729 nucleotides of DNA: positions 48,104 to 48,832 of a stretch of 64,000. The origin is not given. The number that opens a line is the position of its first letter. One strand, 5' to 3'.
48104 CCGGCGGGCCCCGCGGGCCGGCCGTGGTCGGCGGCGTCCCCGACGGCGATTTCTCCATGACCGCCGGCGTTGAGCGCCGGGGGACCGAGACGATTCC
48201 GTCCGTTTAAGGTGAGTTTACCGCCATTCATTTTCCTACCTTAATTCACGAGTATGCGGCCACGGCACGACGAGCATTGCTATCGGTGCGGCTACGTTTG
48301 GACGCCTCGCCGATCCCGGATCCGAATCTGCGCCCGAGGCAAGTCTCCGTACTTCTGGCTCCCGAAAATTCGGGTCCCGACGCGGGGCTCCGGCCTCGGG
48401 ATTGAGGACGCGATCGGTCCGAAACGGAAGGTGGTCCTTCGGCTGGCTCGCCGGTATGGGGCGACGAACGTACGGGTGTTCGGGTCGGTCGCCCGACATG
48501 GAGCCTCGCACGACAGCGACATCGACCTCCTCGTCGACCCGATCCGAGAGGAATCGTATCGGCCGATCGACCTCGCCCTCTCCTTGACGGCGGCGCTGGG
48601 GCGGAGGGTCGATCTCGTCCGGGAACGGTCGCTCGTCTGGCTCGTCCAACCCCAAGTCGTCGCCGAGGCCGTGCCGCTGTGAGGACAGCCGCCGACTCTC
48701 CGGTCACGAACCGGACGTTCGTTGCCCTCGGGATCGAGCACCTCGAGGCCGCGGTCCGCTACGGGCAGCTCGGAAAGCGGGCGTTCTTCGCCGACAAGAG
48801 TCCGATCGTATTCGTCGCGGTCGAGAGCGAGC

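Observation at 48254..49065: HEPN/MNT toxin-antitoxin pair inserted into the conserved superoperon neighbourhood; the MNT carries a putative zinc-ribbon extension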

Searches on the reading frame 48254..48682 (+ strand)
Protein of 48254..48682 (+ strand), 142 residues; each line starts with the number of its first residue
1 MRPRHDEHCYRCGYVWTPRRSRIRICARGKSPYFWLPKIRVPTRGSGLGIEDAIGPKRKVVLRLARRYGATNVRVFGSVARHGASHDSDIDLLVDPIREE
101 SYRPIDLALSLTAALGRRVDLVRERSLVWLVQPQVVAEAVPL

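Call 3: search_protein_families(library=pfam, proteins=[window:48254-48682:+], max_evalue=0.1)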
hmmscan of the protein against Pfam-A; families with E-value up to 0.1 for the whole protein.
window:48254-48682:+ (142 aa): 4 families
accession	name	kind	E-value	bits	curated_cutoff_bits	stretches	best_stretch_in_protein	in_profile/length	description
PF18765.7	Polbeta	-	2.2e-07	31.4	26.9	1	73-138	16-83/93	Polymerase beta, Nucleotidyltransferase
PF01909.29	NTP_transf_2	-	6.6e-06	26.9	21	1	58-99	2-43/93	Nucleotidyltransferase domain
PF22600.2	MTPAP-like_central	-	0.0074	16.8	27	1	65-100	34-69/139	Poly(A) RNA polymerase, mitochondrial-like, central palm domain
PF10620.15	MdcG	-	0.033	14.5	26.5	1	71-121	29-85/121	Phosphoribosyl-dephospho-CoA transferase MdcG C-terminal domain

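Call 4: search_protein_families(library=ncbifam, proteins=[window:48254-48682:+], max_evalue=0.1)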
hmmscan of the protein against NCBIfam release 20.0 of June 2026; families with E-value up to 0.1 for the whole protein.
window:48254-48682:+ (142 aa): 2 families
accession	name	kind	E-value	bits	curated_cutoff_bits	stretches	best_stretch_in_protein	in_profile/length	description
NF047752.1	MntA_antitoxin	equivalog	4.2e-10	39.5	60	1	71-140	8-78/106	type VII toxin-antitoxin system MntA family adenylyltransferase antitoxin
NF051895.1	anti_phage_HalB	equivalog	0.0063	16.1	190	1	76-94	5-23/211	anti-phage Hailong system nucleotidyltransferase HalB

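Call 5: find_homologous_proteins(query=window:48254-48679:+)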
Query window:48254-48679:+ (142 aa): 2002 proteins with E <= 0.001 among 2354 candidates; the best 120 are listed.
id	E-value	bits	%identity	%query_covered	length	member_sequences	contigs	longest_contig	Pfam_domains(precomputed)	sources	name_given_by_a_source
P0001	1.2e-74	267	86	100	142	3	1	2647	PF18765.8,PF01909.30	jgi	jgi:predicted nucleotidyltransferase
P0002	1.9e-62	227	74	100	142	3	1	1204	PF18765.8,PF01909.30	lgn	-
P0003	4.5e-61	223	73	100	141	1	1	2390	PF18765.8,PF01909.30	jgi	jgi:predicted nucleotidyltransferase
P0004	6.9e-61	222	69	100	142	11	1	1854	PF18765.8,PF01909.30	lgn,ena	-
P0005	1.1e-60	222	69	100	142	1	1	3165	PF18765.8,PF01909.30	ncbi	-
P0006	2.4e-59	217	71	95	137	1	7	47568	PF18765.8,PF01909.30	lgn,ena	-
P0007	3.3e-59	217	74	95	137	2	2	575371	PF18765.8,PF01909.30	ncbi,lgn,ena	-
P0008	5.0e-58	213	68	99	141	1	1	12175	PF18765.8,PF01909.30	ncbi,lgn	-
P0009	8.0e-58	212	71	98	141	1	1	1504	PF18765.8,PF01909.30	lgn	-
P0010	1.9e-57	211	69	98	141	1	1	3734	PF18765.8,PF01909.30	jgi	jgi:uncharacterized protein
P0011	6.2e-57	210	67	96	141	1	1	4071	PF18765.8,PF01909.30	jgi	jgi:predicted nucleotidyltransferase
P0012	1.8e-56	208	66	99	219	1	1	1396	PF18765.8,PF01909.30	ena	-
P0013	2.0e-55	205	69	98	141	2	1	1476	PF18765.8,PF01909.30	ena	-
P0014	2.6e-55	204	66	99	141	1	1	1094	PF18765.8,PF01909.30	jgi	jgi:predicted nucleotidyltransferase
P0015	2.7e-55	204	69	96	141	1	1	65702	PF18765.8,PF01909.30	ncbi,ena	ncbi:MAG: nucleotidyltransferase domain-containing protein [Thermoplasmata archaeon]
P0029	1.5e-53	199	65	100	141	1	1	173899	PF18765.8,PF01909.30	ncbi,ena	-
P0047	9.8e-48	180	62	99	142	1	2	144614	PF18765.8,PF01909.30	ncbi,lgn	-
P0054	3.0e-46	175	64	90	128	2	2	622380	PF18765.8,PF01909.30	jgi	-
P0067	2.6e-44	169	61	95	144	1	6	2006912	PF18765.8,PF01909.30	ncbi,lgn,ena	ncbi:MAG: nucleotidyltransferase domain-containing protein [Thermoplasmata archaeon]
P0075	1.4e-43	166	93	63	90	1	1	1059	PF18765.8,PF01909.30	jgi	jgi:predicted nucleotidyltransferase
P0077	2.2e-43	166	99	58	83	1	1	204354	PF18765.8,PF01909.30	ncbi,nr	ncbi:MAG: nucleotidyltransferase domain-containing protein [Thermoplasmata archaeon]|nr:nucleotidylt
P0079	1.5e-42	163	59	95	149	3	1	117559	PF18765.8,PF01909.30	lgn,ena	-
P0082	3.3e-41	159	77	72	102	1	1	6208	PF18765.8,PF01909.30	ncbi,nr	ncbi:MAG: nucleotidyltransferase domain-containing protein [Thermoplasmata archaeon]|nr:nucleotidylt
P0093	9.9e-40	154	55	95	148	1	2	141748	PF18765.8,PF01909.30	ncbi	ncbi:MAG: nucleotidyltransferase family protein [Thermoplasmata archaeon]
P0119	2.0e-35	140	89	58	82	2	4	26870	PF18765.8,PF01909.30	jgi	jgi:uncharacterized protein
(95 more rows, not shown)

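Call 8: find_encoding_contigs(protein=P0007, flank=6000, max_places=3)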
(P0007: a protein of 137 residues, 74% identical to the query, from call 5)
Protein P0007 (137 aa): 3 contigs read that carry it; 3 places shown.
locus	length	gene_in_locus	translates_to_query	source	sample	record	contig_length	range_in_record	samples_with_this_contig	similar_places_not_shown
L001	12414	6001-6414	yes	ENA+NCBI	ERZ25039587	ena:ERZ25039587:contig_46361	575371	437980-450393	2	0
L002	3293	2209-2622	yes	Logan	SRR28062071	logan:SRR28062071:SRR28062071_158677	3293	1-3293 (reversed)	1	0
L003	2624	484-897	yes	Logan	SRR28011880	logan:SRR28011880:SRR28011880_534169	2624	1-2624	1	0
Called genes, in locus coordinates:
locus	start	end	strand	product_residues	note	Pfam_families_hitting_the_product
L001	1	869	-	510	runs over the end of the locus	PF11806:Enterochelin_N, PF00756:Esterase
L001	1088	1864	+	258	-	PF01209:Ubie_methyltran, PF08003:Methyltransf_9 (faint), PF13489:Methyltransf_23, PF05175:MTS, PF13847:Methyltransf_31, PF08241:Methyltransf_11, PF08242:Methyltransf_12, PF13649:Methyltransf_25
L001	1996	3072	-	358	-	PF01209:Ubie_methyltran, PF13489:Methyltransf_23, PF13847:Methyltransf_31, PF08241:Methyltransf_11, PF08242:Methyltransf_12, PF13649:Methyltransf_25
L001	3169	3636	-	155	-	PF02566:OsmC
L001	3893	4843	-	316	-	PF00583:Acetyltransf_1, PF13508:Acetyltransf_7, PF13673:Acetyltransf_10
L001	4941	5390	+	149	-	-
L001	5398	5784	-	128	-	PF21485:IF5A-like_N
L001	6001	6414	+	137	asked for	PF01909:NTP_transf_2, PF18765:Polbeta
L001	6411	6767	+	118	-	PF01934:HepT-like (weak)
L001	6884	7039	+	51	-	-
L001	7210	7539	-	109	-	-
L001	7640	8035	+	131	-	-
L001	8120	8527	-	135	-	-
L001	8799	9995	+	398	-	PF01926:MMR_HSR1, PF02421:FeoB_N (weak), PF08438:YGR210-like_G4, PF02824:TGS (weak)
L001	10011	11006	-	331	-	PF00288:GHMP_kinases_N, PF08544:GHMP_kinases_C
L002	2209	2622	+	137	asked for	PF01909:NTP_transf_2, PF18765:Polbeta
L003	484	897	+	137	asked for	PF01909:NTP_transf_2, PF18765:Polbeta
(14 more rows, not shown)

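Call 9: find_encoding_contigs(protein=P0067, flank=6000, max_places=3)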
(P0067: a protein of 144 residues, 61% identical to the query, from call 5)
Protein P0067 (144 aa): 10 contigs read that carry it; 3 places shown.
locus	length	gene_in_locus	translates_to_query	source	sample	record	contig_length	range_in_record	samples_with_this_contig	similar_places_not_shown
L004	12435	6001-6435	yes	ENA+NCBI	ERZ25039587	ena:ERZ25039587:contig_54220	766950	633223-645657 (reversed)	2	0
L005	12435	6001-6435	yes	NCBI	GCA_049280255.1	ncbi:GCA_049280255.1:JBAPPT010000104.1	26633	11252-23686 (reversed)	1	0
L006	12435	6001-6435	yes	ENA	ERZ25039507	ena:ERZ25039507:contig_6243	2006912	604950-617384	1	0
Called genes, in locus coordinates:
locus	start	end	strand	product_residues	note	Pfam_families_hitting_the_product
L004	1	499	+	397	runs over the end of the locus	PF00291:PALP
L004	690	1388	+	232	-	PF06168:DUF981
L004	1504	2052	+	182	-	-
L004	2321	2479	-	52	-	-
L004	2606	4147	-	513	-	PF01078:Mg_chelatase, PF00158:Sigma54_activat (faint), PF13191:AAA_16 (faint), PF20720:nSTAND3 (weak), PF00004:AAA (faint), PF07728:AAA_5 (faint)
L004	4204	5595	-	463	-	-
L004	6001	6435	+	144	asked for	PF01909:NTP_transf_2 (weak), PF18765:Polbeta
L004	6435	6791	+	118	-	PF01934:HepT-like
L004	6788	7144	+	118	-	-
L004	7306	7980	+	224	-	-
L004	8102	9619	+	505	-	PF00149:Metallophos, PF04042:DNA_pol_E_B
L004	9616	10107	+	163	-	PF03091:CutA1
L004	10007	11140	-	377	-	PF00162:PGK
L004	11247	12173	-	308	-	PF02558:ApbA, PF08546:ApbA_C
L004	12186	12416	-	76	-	-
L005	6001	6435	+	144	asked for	PF01909:NTP_transf_2 (weak), PF18765:Polbeta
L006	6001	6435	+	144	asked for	PF01909:NTP_transf_2 (weak), PF18765:Polbeta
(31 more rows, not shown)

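Call 12: find_related_loci(query=A1, collection=genome_contigs, flank=6000)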
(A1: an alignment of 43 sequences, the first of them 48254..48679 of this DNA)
Query A1 (142 aa) in genome_contigs; peptide patterns used: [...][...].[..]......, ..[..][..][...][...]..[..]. (x = any residue, [..] = any of these).
600 stretches matched a pattern (row limit reached: there are more); 569 encode a relative of the query (tblastn E <= 1e-3); the best 80 are kept; 80 distinct loci.
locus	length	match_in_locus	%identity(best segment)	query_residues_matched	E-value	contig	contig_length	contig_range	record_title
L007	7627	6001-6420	68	3-142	4e-61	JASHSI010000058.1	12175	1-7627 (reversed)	MAG: Thermoplasmata archaeon isolate JOPF123 JOPF_A01C_contig_105565, whole genome shotgun sequence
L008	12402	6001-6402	67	8-142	7e-56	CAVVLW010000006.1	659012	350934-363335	MAG: uncultured Thermoplasmata archaeon isolate MFD09222.bin.2.31 genome assembly, contig: contig_43959, whole genome sh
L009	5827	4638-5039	61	8-142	2e-47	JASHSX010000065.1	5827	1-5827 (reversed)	MAG: Thermoplasmata archaeon isolate JOPF138 JOPF_A14C_contig_57903, whole genome shotgun sequence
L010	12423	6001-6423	57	1-142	6e-47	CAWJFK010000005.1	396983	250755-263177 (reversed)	MAG: uncultured Thermoplasmata archaeon isolate MFD09222.bin.2.161 genome assembly, contig: contig_132937, whole genome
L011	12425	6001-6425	65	1-142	3e-41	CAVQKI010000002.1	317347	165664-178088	MAG: uncultured Thermoplasmata archaeon isolate MFD00008.bin.2.14 genome assembly, contig: contig_36570, whole genome sh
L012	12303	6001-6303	52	44-142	1e-23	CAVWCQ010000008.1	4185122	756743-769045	MAG: uncultured Chloroflexia bacterium isolate MFD03899.bin.2.186 genome assembly, contig: contig_6098, whole genome sho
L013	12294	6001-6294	53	47-142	1e-22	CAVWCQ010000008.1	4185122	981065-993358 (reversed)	MAG: uncultured Chloroflexia bacterium isolate MFD03899.bin.2.186 genome assembly, contig: contig_6098, whole genome sho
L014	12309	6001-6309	50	42-142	2e-22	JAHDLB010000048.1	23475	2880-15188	MAG: Anaerolineae bacterium isolate LM3-B4.2 k141_57667, whole genome shotgun sequence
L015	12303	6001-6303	50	43-142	3e-22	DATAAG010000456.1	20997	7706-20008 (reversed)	MAG TPA_asm: Longimicrobium sp. isolate SMAG_U6666 k141_5096662, whole genome shotgun sequence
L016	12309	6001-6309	46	41-142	9e-22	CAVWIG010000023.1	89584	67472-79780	MAG: Methanotrichaceae archaeon isolate MFD01476.bin.3.39 genome assembly, contig: contig_25267, whole genome shotgun se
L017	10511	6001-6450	37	3-142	3e-21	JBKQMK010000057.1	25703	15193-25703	MAG: Desulfomonilaceae bacterium isolate LABRr1A1B1C__bin_124 LABRr1A1B1C_000000023746, whole genome shotgun sequence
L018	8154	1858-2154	49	46-142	8e-21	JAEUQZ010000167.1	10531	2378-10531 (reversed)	MAG: Anaerolineae bacterium isolate new MAG-264 NODE_167_length_10531_cov_3.176296, whole genome shotgun sequence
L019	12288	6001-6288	50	48-142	9e-21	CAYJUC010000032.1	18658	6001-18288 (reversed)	MAG TPA_asm: uncultured bacterium isolate ERP125453_co1_273 genome assembly, contig: NODE_2955_length_18658_cov_11.78202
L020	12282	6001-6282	47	50-142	2e-20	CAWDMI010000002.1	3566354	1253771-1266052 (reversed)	MAG: uncultured delta proteobacterium isolate MFD04944.bin.2.54 genome assembly, contig: contig_25315, whole genome shot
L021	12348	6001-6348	44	15-142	3e-20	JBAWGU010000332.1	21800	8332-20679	MAG: Pyrinomonadaceae bacterium isolate MFD04555_ilm_asm_bin4 k127_9480, whole genome shotgun sequence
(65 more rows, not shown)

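Call 26: predict_structure(alignment_id=A1)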
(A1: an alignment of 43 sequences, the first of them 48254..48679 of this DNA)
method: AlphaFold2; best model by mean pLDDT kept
length: 142 residues; sequences in the alignment: 43
mean_pLDDT: 92.1   pTM: 0.77
mean pLDDT of the five models: 92.1, 87.9, 86.6, 82.3, 82.3
residues with pLDDT >= 90: 117; 70-90: 22; 50-70: 3; < 50: 0
segments of 3 or more residues with pLDDT < 50: none
pLDDT, mean of each block of 10 residues (from residue 1): 80 91 92 91 85 94 97 95 93 95 97 96 91 92 94
secondary structure, 60 per line:
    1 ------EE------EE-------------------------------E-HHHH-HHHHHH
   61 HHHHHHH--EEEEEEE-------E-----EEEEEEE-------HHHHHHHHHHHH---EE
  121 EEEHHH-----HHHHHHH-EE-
elements in order: H50-53 H55-67 E70-76 E90-96 H104-115 E119-123 H132-138

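Call 30: fold_search(model_id=the predicted structure, library=pdb)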
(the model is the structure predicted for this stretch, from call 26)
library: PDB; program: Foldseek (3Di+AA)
matches with E <= 10: 531; with E <= 0.001: 7
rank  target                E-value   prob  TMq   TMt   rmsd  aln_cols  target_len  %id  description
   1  1wot_MODEL_1_A        6.0e-07  1.00  0.57  0.79   3.7       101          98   48  Structure of putative minimal nucleotidyltransferase (released 2004-09-07)
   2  7bxo_E                1.4e-05  1.00  0.50  0.56   3.0        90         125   28  Crystal structure of the toxin-antitoxin with AMP-PNP (released 2020-09-30)
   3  7bxo_A                2.6e-05  1.00  0.50  0.56   3.1        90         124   28  Crystal structure of the toxin-antitoxin with AMP-PNP (released 2020-09-30)
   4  6m6w_F                8.2e-05  1.00  0.48  0.54   3.2        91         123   28  Crystal structure the toxin-antitoxin MntA-HpeT mutant-Y104A (released 2020-09-30)
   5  6m6w_A                2.0e-04  1.00  0.46  0.55   3.1        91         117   28  Crystal structure the toxin-antitoxin MntA-HpeT mutant-Y104A (released 2020-09-30)
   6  6m6u_A                2.6e-04  1.00  0.48  0.55   3.2        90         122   26  Crystal structure the toxin-antitoxin MntA-HpeT mutant-D39ED41E (released 2020-09-30)
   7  6m6u_F                9.7e-04  1.00  0.49  0.56   3.1        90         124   26  Crystal structure the toxin-antitoxin MntA-HpeT mutant-D39ED41E (released 2020-09-30)
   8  6m6v_A                1.2e-03  1.00  0.45  0.53   3.1        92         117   26  Crystal structure the toxin-antitoxin MntA-HepT (released 2020-09-30)
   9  7aer_A                1.3e-03  1.00  0.45  0.52   3.5        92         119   26  Rebuilt and re-refined PDB entry 5yep: tri-AMPylated Shewanella oneidensis HEPN toxin in complex with MNT antitoxin (released 2020-12-30)
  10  1no5_A                2.1e-03  1.00  0.50  0.69   2.8        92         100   21  Structure of HI0073 from Haemophilus influenzae, the nucleotide binding domain of the HI0073/HI0074 two protein nucleo (released 2004-03-16)
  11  5yep_A                2.4e-03  1.00  0.43  0.50   3.8        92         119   27  Crystal structure of SO_3166-SO_3165 from Shewanella oneidensis (released 2018-03-28)
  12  1no5_B                2.6e-03  1.00  0.49  0.64   3.7       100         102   20  Structure of HI0073 from Haemophilus influenzae, the nucleotide binding domain of the HI0073/HI0074 two protein nucleo (released 2004-03-16)
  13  8xeo_A                3.3e-03  1.00  0.49  0.67   2.6        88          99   14  Crystal structure of MNT antitoxin (released 2024-12-18)
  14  8xeo_B                4.6e-03  1.00  0.49  0.67   2.5        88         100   14  Crystal structure of MNT antitoxin (released 2024-12-18)
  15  6fzb_B                1.4e-02  0.99  0.39  0.23   4.2        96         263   27  AadA in complex with ATP, magnesium and streptomycin (released 2018-06-13)
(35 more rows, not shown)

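Call 34: find_encoding_contigs(protein=P0001, flank=4000, max_places=2)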
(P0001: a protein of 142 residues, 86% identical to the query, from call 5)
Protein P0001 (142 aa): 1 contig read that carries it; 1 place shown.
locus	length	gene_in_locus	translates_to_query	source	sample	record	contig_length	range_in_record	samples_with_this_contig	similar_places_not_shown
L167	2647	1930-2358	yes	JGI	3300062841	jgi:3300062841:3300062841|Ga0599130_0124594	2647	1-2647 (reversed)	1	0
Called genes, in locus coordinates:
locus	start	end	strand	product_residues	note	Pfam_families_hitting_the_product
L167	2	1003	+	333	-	?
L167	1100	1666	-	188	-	PF01035:DNA_binding_1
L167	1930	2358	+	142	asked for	PF01909:NTP_transf_2 (weak), PF18765:Polbeta (weak)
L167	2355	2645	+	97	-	?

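Call 35: find_encoding_contigs(protein=P0006, flank=4000, max_places=2)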
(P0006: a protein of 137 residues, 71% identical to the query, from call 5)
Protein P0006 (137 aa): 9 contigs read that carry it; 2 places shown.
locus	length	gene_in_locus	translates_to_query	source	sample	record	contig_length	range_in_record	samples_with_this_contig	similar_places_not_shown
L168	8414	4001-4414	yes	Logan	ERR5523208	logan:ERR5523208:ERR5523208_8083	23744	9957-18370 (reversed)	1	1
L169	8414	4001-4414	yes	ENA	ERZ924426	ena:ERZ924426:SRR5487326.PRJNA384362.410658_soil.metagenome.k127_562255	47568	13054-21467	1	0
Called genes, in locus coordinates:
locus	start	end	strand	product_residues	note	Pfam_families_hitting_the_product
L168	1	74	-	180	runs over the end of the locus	PF14512:TM1586_NiRdase (faint), PF00881:Nitroreductase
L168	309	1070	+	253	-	PF13489:Methyltransf_23, PF01135:PCMT (weak), PF07021:MetW (weak), PF08003:Methyltransf_9 (weak), PF08241:Methyltransf_11, PF08242:Methyltransf_12, PF13649:Methyltransf_25, PF13847:Methyltransf_31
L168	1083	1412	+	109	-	-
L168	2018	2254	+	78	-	-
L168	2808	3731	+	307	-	PF01545:Cation_efflux, PF16916:ZT_dimer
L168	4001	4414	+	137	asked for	PF01909:NTP_transf_2, PF18765:Polbeta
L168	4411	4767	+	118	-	PF01934:HepT-like (weak)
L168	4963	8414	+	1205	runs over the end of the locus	PF02463:SMC_N, PF13175:AAA_15, PF13304:AAA_21 (faint), PF13476:AAA_23, PF13555:AAA_29 (weak), PF06470:SMC_hinge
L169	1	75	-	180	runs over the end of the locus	PF14512:TM1586_NiRdase (faint), PF00881:Nitroreductase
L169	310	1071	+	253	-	PF13489:Methyltransf_23, PF01135:PCMT (weak), PF07021:MetW (weak), PF08003:Methyltransf_9 (weak), PF08241:Methyltransf_11, PF08242:Methyltransf_12, PF13649:Methyltransf_25, PF13847:Methyltransf_31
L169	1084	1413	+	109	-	-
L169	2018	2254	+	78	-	-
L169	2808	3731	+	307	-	PF01545:Cation_efflux, PF16916:ZT_dimer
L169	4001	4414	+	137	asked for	PF01909:NTP_transf_2, PF18765:Polbeta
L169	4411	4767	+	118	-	PF01934:HepT-like (weak)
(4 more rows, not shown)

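Call 36: find_encoding_contigs(protein=P0015, flank=4000, max_places=2)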
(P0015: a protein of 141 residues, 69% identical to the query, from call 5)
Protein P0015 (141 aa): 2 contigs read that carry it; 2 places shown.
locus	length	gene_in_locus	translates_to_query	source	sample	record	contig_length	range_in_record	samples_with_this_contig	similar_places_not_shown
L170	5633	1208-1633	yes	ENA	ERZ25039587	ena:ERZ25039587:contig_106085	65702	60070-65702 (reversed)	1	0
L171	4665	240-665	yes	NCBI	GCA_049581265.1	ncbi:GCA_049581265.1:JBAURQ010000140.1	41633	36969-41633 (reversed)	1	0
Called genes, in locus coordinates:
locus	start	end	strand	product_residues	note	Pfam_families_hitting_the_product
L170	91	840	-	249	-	PF01507:PAPS_reduct (weak)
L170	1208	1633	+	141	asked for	PF01909:NTP_transf_2, PF18765:Polbeta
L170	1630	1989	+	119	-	PF01934:HepT-like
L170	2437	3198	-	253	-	-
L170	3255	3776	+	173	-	-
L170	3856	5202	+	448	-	-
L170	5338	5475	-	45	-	-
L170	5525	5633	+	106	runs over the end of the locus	-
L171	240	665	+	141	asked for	PF01909:NTP_transf_2, PF18765:Polbeta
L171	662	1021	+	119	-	PF01934:HepT-like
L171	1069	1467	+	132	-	PF01555:N6_N4_Mtase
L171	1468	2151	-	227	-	-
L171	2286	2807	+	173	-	-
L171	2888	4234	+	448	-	-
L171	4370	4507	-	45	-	-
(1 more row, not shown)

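Call 37: find_encoding_contigs(protein=P0029, flank=4000, max_places=2)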
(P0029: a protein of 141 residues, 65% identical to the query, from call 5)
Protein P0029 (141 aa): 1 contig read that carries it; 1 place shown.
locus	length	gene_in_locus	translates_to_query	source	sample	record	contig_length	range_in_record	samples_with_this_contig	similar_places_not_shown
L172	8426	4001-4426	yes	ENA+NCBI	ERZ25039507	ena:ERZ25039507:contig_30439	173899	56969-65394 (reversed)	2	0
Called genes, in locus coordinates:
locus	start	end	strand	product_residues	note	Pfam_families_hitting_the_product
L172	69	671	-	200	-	PF13240:Zn_Ribbon_1 (faint)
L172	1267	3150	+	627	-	-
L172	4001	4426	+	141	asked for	PF01909:NTP_transf_2 (weak), PF18765:Polbeta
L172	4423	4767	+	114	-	PF01934:HepT-like (weak)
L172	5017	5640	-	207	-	PF26688:RHH_12, PF10130:PIN_2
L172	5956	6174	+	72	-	-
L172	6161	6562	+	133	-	PF01850:PIN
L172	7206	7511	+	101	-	-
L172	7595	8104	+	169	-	-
